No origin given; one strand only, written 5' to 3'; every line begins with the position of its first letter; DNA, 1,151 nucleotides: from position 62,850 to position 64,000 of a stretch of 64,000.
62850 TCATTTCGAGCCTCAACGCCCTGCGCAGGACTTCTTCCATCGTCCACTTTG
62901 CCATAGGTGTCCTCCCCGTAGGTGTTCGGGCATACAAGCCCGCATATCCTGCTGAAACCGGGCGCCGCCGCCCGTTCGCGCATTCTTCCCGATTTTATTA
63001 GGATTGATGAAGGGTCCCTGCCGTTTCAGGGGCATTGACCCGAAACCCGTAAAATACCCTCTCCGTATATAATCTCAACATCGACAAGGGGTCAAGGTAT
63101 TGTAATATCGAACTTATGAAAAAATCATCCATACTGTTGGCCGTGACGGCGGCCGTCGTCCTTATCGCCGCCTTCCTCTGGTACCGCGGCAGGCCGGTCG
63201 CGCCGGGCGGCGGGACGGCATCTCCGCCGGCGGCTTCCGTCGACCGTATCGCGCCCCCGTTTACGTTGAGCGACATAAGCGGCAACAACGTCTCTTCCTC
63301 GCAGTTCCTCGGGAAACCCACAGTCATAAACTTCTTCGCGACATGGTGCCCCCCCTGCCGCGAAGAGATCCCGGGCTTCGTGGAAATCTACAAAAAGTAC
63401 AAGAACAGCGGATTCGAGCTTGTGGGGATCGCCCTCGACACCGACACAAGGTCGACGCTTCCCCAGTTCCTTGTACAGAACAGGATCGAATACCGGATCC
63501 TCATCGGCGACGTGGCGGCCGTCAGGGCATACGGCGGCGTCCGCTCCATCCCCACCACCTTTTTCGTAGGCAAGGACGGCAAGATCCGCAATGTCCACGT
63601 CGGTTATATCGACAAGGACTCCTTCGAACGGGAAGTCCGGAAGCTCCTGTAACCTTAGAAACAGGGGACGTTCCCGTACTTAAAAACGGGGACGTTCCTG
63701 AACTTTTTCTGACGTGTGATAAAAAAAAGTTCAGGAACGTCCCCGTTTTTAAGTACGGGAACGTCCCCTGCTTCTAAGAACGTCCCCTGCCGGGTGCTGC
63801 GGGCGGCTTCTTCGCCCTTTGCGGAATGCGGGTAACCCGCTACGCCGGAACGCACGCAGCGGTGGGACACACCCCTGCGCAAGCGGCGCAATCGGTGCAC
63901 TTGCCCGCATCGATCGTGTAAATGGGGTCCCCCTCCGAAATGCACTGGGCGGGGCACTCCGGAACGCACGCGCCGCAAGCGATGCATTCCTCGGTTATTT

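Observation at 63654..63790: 55-bp-arm inverted repeat built from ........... units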

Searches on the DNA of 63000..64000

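Call 7: search_rna_families(source=window, start=63000, end=64000, threshold=evalue, max_evalue=10)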
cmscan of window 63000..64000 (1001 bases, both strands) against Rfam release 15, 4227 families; matches with E-value up to 10: 24.
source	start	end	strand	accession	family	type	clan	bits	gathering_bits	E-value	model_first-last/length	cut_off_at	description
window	63662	63770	-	RF03743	MIR7696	Gene; miRNA;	-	57.1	83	1.8e-10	1-88/88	no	MIR7696 microRNA precursor family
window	63662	63770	+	RF03743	MIR7696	Gene; miRNA;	-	57.1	83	1.8e-10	1-88/88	no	MIR7696 microRNA precursor family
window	63672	63760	+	RF00639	mir-515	Gene; miRNA;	CL00096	44.8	68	9e-08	1-87/87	no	mir-515 microRNA precursor family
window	63680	63752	+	RF04291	mir-368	Gene; miRNA;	CL00149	44.2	58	1.2e-07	1-72/72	no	mir-368 microRNA precursor family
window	63680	63752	-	RF04291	mir-368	Gene; miRNA;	CL00149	43.8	58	1.5e-07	1-72/72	no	mir-368 microRNA precursor family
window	63670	63761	+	RF03401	mir-1323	Gene; miRNA;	-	36.3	98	5.2e-06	1-73/73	no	mir-1323 microRNA precursor family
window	63673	63759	-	RF04269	mir-373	Gene; miRNA;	-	32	69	0.00056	1-69/69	no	mir-373 microRNA precursor family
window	63673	63759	+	RF04269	mir-373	Gene; miRNA;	-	32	69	0.00057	1-69/69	no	mir-373 microRNA precursor family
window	63688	63742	-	RF03217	mir-3167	Gene; miRNA;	-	30.1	86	0.0036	1-59/59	no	mir-3167 microRNA precursor family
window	63674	63760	+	RF03217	mir-3167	Gene; miRNA;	-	25.6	86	0.048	1-59/59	no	mir-3167 microRNA precursor family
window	63679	63753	+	RF00805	mir-351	Gene; miRNA;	-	24.6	70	0.009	1-75/75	no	mir-351 microRNA precursor family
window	63667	63767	+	RF03464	mir-465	Gene; miRNA;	CL00136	23.1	65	0.054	1-79/79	no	mir-465 microRNA precursor family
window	63680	63752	-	RF00979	mir-553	Gene; miRNA;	-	22.5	82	0.17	7-56/62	no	mir-553 microRNA precursor family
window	63670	63762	-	RF00985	mir-640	Gene; miRNA;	-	22.4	96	0.086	1-89/89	no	mir-640 microRNA precursor family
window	63680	63752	+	RF00979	mir-553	Gene; miRNA;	-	22.4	82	0.17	7-56/62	no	mir-553 microRNA precursor family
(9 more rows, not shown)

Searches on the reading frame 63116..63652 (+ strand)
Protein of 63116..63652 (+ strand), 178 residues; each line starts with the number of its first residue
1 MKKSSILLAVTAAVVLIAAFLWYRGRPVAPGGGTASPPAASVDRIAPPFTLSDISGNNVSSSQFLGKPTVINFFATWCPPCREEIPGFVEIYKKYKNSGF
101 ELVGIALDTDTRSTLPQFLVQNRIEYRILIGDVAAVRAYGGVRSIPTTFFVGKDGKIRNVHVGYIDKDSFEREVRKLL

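Call 17: find_encoding_contigs(protein=window:63116-63652:+, flank=10000, max_places=10)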
Protein window:63116-63652:+ (178 aa): no gene with exactly this product is on record in the collection.

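Call 18: find_homologous_proteins(query=window:63116-63649:+, max_evalue=1e-10)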
Query window:63116-63649:+ (178 aa): 1143 proteins with E <= 1e-10 among 1473 candidates; the best 120 are listed.
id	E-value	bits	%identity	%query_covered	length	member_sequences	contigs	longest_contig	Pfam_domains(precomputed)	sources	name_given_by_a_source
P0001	1.3e-113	395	100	100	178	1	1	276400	PF00085.27,PF08534.17,PF13905.13,PF13098.14,PF02630.21,PF00578.28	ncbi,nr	ncbi:MAG: TlpA family protein disulfide reductase [Deltaproteobacteria bacterium]|nr:TlpA family pro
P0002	3.1e-87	309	80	100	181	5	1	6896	PF00085.27,PF08534.17,PF13905.13,PF13098.14,PF00578.28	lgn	-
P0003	1.6e-83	297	73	100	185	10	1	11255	PF00085.27,PF08534.17,PF13905.13,PF13098.14,PF00578.28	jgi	-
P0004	1.5e-78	280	71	100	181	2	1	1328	PF00085.27,PF08534.17,PF13905.13,PF13098.14,PF02630.21,PF00578.28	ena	-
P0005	1.8e-78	280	71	100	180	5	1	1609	PF00085.27,PF08534.17,PF13905.13,PF13098.14,PF00578.28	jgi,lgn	jgi:peroxiredoxin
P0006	3.7e-78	279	70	100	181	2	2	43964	PF00085.27,PF08534.17,PF13905.13,PF13098.14,PF00578.28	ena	-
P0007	6.0e-78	278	66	100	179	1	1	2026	PF00085.27,PF08534.17,PF13905.13,PF13098.14,PF00578.28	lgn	-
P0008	6.1e-78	278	67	100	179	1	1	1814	PF00085.27,PF08534.17,PF13905.13,PF13098.14,PF00578.28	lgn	-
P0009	1.0e-77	278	70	100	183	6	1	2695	PF00085.27,PF08534.17,PF13905.13,PF13098.14,PF00578.28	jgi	-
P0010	2.2e-77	277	69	100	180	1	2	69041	PF00085.27,PF08534.17,PF13905.13,PF13098.14,PF00578.28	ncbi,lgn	-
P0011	3.4e-77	276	68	100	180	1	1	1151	PF00085.27,PF08534.17,PF13905.13,PF13098.14,PF00578.28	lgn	-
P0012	4.2e-77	276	70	100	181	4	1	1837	PF00085.27,PF08534.17,PF13905.13,PF13098.14,PF02630.21,PF00578.28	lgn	-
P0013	9.1e-77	275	69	100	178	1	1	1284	PF00085.27,PF08534.17,PF13905.13,PF13098.14,PF02630.21,PF00578.28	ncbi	-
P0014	1.2e-76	274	69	99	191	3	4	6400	PF00085.27,PF08534.17,PF13905.13,PF13098.14,PF00578.28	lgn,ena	-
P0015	1.2e-76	274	70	100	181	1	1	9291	PF00085.27,PF08534.17,PF13905.13,PF13098.14,PF00578.28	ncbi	-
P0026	6.4e-75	268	68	100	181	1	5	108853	PF00085.27,PF08534.17,PF13905.13,PF13098.14,PF00578.28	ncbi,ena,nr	ncbi:MAG: TlpA disulfide reductase family protein [Deltaproteobacteria bacterium]|nr:TlpA disulfide 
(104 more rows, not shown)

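Call 20: find_encoding_contigs(protein=P0001, flank=10000, max_places=5)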
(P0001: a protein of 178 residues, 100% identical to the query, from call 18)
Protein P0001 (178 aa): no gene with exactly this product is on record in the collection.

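Call 21: find_encoding_contigs(protein=P0002, flank=5000, max_places=4)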
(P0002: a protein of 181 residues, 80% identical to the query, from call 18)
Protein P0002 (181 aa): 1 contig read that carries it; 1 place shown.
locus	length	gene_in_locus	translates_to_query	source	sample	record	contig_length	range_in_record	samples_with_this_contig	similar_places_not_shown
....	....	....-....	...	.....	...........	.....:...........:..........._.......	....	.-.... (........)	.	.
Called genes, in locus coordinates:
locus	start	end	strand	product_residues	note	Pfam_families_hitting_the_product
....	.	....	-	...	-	?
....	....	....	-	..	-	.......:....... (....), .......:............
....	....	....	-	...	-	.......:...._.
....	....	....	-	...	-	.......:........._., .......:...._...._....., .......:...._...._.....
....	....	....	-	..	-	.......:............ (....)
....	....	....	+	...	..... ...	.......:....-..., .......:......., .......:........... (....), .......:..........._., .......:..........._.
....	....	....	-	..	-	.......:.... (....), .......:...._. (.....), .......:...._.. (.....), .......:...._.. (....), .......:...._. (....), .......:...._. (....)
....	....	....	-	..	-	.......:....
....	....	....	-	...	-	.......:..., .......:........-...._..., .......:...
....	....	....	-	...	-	-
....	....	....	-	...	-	?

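Call 22: find_encoding_contigs(protein=P0003, flank=5000, max_places=4)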
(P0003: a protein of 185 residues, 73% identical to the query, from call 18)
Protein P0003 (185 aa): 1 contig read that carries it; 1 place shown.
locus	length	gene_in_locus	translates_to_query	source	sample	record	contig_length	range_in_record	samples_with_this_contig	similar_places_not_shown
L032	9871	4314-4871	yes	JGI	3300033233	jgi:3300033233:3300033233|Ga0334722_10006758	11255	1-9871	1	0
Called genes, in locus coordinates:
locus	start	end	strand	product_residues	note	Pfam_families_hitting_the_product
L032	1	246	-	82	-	?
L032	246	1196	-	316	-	PF12974:Phosphonate-bd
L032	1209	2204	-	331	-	PF08100:Dimerisation, PF00891:Methyltransf_2, PF02353:CMAS (weak), PF13489:Methyltransf_23, PF05175:MTS (weak), PF08242:Methyltransf_12, PF13649:Methyltransf_25, PF13847:Methyltransf_31, +1 more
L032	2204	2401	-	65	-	PF02915:Rubrerythrin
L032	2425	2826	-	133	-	PF01592:NifU_N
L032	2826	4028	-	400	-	PF00266:Aminotran_5, PF01212:Beta_elim_lyase (weak)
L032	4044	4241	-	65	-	PF02915:Rubrerythrin (weak)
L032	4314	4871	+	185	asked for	PF08534:Redoxin, PF00578:AhpC-TSA, PF00085:Thioredoxin (weak), PF13098:Thioredoxin_2, PF13905:Thioredoxin_8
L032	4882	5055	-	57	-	PF00037:Fer4 (weak), PF13237:Fer4_10 (faint), PF14697:Fer4_21 (weak), PF12837:Fer4_6 (faint), PF12838:Fer4_7, PF13187:Fer4_9 (weak), PF12797:Fer4_2 (weak), PF00037:Fer4 (weak)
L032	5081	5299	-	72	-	PF01106:NifU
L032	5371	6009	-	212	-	PF00571:CBS, PF22190:TTHA0829-like_ACT, PF01842:ACT (weak)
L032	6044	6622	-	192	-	-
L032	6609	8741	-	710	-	-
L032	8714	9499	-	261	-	-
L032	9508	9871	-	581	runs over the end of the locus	?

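Call 67: find_encoding_contigs(protein=P0026, flank=10000, max_places=5)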
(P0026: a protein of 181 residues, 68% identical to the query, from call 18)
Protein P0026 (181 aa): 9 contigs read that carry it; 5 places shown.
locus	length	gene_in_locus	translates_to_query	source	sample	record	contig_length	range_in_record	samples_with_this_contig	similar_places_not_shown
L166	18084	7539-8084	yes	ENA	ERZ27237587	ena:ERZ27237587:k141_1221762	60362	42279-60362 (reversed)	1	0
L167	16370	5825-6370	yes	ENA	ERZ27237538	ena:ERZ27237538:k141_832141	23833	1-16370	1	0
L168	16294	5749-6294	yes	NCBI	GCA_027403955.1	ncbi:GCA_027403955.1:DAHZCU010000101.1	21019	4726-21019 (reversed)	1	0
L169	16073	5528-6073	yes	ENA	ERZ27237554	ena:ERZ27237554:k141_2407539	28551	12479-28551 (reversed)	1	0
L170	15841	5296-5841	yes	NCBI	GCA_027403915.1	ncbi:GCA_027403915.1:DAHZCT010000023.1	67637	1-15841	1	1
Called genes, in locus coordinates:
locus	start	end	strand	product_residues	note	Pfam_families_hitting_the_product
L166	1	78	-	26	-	?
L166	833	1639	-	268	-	PF07804:HipA_C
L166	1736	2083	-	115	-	PF13657:Couple_hipA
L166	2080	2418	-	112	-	PF13560:HTH_31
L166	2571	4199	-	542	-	PF00571:CBS, PF13426:PAS_9 (faint), PF00571:CBS, PF00990:GGDEF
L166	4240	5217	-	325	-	PF08100:Dimerisation, PF00891:Methyltransf_2, PF13489:Methyltransf_23, PF13847:Methyltransf_31, PF08241:Methyltransf_11 (weak), PF08242:Methyltransf_12, PF13649:Methyltransf_25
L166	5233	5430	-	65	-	PF09537:DUF2383 (weak), PF02915:Rubrerythrin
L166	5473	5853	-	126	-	PF01592:NifU_N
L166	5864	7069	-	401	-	PF00266:Aminotran_5, PF01212:Beta_elim_lyase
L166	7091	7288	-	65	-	PF02915:Rubrerythrin (weak)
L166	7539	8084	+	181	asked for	PF00578:AhpC-TSA, PF08534:Redoxin, PF00085:Thioredoxin (weak), PF13098:Thioredoxin_2, PF13905:Thioredoxin_8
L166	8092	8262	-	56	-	PF00037:Fer4 (weak), PF13237:Fer4_10 (faint), PF12837:Fer4_6 (faint), PF13183:Fer4_8 (faint), PF12838:Fer4_7 (weak), PF13187:Fer4_9 (weak), PF12797:Fer4_2 (weak), PF00037:Fer4 (weak), +1 more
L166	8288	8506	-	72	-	PF01106:NifU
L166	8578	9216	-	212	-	PF00571:CBS, PF22190:TTHA0829-like_ACT, PF01842:ACT (weak), PF13291:ACT_4 (faint)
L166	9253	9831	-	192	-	-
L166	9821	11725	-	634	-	PF01476:LysM (faint)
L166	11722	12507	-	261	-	-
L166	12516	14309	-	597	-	PF00501:AMP-binding, PF23562:AMP-binding_C_3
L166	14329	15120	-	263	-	PF22113:Mtrc-MtrF_II-IV_dom (faint), PF14522:Cytochrome_C7 (faint), PF09699:Paired_CXXCH_1 (faint)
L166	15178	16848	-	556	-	PF05157:MshEN, PF00437:T2SSE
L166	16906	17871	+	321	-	-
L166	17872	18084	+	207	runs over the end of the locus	PF00881:Nitroreductase, PF14512:TM1586_NiRdase (faint)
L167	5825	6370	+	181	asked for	PF00578:AhpC-TSA, PF08534:Redoxin, PF00085:Thioredoxin (weak), PF13098:Thioredoxin_2, PF13905:Thioredoxin_8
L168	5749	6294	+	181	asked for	PF00578:AhpC-TSA, PF08534:Redoxin, PF00085:Thioredoxin (weak), PF13098:Thioredoxin_2, PF13905:Thioredoxin_8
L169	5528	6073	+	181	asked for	PF00578:AhpC-TSA, PF08534:Redoxin, PF00085:Thioredoxin (weak), PF13098:Thioredoxin_2, PF13905:Thioredoxin_8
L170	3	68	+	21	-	?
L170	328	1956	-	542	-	PF00571:CBS, PF13426:PAS_9 (faint), PF00571:CBS, PF00990:GGDEF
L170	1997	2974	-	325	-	PF08100:Dimerisation, PF00891:Methyltransf_2, PF13489:Methyltransf_23, PF13847:Methyltransf_31, PF08241:Methyltransf_11 (weak), PF08242:Methyltransf_12, PF13649:Methyltransf_25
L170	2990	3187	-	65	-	PF09537:DUF2383 (weak), PF02915:Rubrerythrin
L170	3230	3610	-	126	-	PF01592:NifU_N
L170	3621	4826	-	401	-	PF00266:Aminotran_5, PF01212:Beta_elim_lyase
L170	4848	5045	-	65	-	PF02915:Rubrerythrin (weak)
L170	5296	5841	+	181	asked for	PF00578:AhpC-TSA, PF08534:Redoxin, PF00085:Thioredoxin (weak), PF13098:Thioredoxin_2, PF13905:Thioredoxin_8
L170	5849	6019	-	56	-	PF00037:Fer4 (weak), PF13237:Fer4_10 (faint), PF12837:Fer4_6 (faint), PF13183:Fer4_8 (faint), PF12838:Fer4_7 (weak), PF13187:Fer4_9 (weak), PF12797:Fer4_2 (weak), PF00037:Fer4 (weak), +1 more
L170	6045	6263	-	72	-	PF01106:NifU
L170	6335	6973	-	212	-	PF00571:CBS, PF22190:TTHA0829-like_ACT, PF01842:ACT (weak), PF13291:ACT_4 (faint)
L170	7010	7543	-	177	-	-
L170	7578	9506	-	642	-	PF01476:LysM (faint)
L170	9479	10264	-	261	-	-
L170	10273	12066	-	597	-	PF00501:AMP-binding, PF23562:AMP-binding_C_3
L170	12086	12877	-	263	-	PF22113:Mtrc-MtrF_II-IV_dom (faint), PF14522:Cytochrome_C7 (faint), PF09699:Paired_CXXCH_1 (faint)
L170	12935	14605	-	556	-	PF05157:MshEN, PF00437:T2SSE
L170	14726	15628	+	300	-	-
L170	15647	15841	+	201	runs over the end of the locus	PF00881:Nitroreductase, PF14512:TM1586_NiRdase (faint)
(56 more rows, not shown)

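Call 68: find_encoding_contigs(protein=P0010, flank=10000, max_places=3)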
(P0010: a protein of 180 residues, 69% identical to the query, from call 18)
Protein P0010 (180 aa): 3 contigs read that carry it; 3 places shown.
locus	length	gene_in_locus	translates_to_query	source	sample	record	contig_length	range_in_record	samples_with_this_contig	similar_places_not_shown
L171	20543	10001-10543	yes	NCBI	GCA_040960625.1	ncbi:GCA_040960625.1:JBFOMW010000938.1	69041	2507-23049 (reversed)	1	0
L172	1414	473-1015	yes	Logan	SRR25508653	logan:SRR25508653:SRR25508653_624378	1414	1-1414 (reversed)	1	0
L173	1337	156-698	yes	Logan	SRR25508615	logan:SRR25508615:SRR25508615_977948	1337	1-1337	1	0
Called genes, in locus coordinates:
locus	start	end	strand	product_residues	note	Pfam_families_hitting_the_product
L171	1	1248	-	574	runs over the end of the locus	-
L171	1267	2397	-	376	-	-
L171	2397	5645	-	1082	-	PF02384:N6_Mtase, PF20473:MmeI_Mtase (faint), PF07669:Eco57I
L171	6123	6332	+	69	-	-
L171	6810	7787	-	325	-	PF08100:Dimerisation, PF00891:Methyltransf_2, PF13489:Methyltransf_23, PF01209:Ubie_methyltran (weak), PF13847:Methyltransf_31 (weak), PF08241:Methyltransf_11 (weak), PF08242:Methyltransf_12, PF13649:Methyltransf_25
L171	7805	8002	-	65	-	PF02915:Rubrerythrin (weak)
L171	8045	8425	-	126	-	PF01592:NifU_N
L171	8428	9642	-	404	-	PF00266:Aminotran_5, PF01212:Beta_elim_lyase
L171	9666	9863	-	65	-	PF02915:Rubrerythrin (weak)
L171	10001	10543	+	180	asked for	PF00578:AhpC-TSA, PF08534:Redoxin, PF00085:Thioredoxin (weak), PF13098:Thioredoxin_2, PF13905:Thioredoxin_8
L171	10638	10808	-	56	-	PF00037:Fer4 (weak), PF13237:Fer4_10 (faint), PF14697:Fer4_21 (weak), PF12800:Fer4_4 (faint), PF12838:Fer4_7, PF13187:Fer4_9 (weak), PF12797:Fer4_2 (weak), PF00037:Fer4 (weak), +2 more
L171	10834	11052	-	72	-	PF01106:NifU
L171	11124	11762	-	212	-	PF00571:CBS, PF22190:TTHA0829-like_ACT, PF01842:ACT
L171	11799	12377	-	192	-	-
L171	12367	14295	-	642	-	PF01476:LysM (faint)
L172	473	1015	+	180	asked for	PF00578:AhpC-TSA, PF08534:Redoxin, PF00085:Thioredoxin (weak), PF13098:Thioredoxin_2, PF13905:Thioredoxin_8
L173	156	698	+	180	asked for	PF00578:AhpC-TSA, PF08534:Redoxin, PF00085:Thioredoxin (weak), PF13098:Thioredoxin_2, PF13905:Thioredoxin_8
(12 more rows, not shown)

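Call 69: find_encoding_contigs(protein=P0006, flank=10000, max_places=3)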
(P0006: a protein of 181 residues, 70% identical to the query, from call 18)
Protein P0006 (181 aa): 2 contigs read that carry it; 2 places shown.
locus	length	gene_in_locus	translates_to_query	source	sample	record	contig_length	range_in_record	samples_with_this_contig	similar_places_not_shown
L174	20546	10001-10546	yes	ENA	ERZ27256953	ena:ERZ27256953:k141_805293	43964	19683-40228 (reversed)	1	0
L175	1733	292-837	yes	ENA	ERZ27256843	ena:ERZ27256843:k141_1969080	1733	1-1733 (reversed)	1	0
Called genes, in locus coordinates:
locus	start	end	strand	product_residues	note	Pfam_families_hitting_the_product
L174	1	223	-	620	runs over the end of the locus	PF00664:ABC_membrane, PF00005:ABC_tran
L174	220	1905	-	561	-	PF00664:ABC_membrane, PF00005:ABC_tran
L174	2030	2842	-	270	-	PF02163:Peptidase_M50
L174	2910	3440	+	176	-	PF02677:QueH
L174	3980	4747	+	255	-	-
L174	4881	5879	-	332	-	PF08100:Dimerisation, PF00891:Methyltransf_2, PF13489:Methyltransf_23, PF05175:MTS (weak), PF13847:Methyltransf_31, PF08241:Methyltransf_11, PF08242:Methyltransf_12, PF13649:Methyltransf_25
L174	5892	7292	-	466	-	PF01406:tRNA-synt_1e, PF09334:tRNA-synt_1g (faint)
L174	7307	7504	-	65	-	PF09537:DUF2383 (weak), PF02915:Rubrerythrin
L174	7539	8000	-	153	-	PF02915:Rubrerythrin (weak)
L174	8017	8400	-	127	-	PF01592:NifU_N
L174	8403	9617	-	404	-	PF00266:Aminotran_5, PF01212:Beta_elim_lyase, PF01041:DegT_DnrJ_EryC1 (faint)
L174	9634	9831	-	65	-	PF02915:Rubrerythrin (weak)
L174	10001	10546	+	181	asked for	PF00578:AhpC-TSA, PF08534:Redoxin, PF00085:Thioredoxin (weak), PF13098:Thioredoxin_2, PF13905:Thioredoxin_8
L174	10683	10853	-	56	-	PF00037:Fer4 (faint), PF13237:Fer4_10 (faint), PF14697:Fer4_21 (faint), PF13183:Fer4_8 (faint), PF12838:Fer4_7 (weak), PF13187:Fer4_9 (weak), PF12797:Fer4_2 (weak)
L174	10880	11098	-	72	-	PF01106:NifU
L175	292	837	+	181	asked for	PF00578:AhpC-TSA, PF08534:Redoxin, PF00085:Thioredoxin (weak), PF13098:Thioredoxin_2, PF13905:Thioredoxin_8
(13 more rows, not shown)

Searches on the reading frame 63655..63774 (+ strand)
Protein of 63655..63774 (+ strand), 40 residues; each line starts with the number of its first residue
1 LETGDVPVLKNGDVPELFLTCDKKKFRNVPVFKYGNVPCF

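Call 60: find_homologous_proteins(query=window:63655-63774:+, max_evalue=10)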
Query seq(40 aa): no candidate shares three 5-residue words with the query. No homologue found.
